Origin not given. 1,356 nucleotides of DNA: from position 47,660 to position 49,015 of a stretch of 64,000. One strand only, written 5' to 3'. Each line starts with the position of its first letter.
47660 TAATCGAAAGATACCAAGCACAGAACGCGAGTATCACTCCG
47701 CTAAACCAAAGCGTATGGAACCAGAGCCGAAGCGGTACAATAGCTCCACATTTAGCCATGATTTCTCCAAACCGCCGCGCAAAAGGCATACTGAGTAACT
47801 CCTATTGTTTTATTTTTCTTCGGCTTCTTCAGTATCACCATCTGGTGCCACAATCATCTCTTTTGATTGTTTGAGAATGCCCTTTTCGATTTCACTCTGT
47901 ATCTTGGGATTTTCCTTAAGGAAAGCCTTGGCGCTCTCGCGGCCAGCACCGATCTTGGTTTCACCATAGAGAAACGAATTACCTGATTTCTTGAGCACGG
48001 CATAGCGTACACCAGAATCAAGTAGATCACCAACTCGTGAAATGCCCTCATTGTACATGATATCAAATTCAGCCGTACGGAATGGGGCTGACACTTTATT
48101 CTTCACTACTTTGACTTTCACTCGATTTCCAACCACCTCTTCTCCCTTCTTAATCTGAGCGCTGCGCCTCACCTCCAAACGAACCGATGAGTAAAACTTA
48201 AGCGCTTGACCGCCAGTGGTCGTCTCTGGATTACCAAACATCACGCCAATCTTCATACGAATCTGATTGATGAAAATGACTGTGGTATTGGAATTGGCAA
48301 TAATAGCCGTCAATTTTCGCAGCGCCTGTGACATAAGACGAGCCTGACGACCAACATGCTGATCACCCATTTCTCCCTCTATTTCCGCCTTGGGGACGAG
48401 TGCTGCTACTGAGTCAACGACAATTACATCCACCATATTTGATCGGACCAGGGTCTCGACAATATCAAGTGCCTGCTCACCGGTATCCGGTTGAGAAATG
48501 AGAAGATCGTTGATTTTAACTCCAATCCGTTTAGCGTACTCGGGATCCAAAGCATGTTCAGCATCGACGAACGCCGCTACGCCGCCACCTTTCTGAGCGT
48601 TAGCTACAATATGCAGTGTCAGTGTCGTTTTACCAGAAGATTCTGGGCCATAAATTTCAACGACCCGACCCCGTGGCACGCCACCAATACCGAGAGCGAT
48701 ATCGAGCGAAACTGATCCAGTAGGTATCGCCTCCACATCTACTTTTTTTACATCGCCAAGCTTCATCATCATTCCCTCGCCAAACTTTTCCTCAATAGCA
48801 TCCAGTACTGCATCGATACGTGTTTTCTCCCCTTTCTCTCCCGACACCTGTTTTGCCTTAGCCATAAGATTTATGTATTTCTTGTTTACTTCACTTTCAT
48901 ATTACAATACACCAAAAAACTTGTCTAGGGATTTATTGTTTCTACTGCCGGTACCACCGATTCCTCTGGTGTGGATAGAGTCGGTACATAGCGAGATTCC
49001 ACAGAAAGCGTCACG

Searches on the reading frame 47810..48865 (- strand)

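Call 66: search_protein_families(library=pfam, proteins=[window:47810-48865:-], max_evalue=0.00001)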
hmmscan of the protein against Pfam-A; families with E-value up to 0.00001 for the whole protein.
window:47810-48865:- (351 aa): 4 families
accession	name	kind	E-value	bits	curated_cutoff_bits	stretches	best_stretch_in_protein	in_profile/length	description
PF00154.27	RecA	-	1e-138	461.5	27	1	17-276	3-262/262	recA bacterial DNA recombination protein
PF21096.2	RecA_C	-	1.1e-15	57.9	27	1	279-333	1-55/57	RecA C-terminal domain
PF08423.17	Rad51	-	9.2e-12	45.2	22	1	43-236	4-213/244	Rad51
PF06745.19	ATPase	-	1.8e-06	27.9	26.6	0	48-103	2-57/231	KaiC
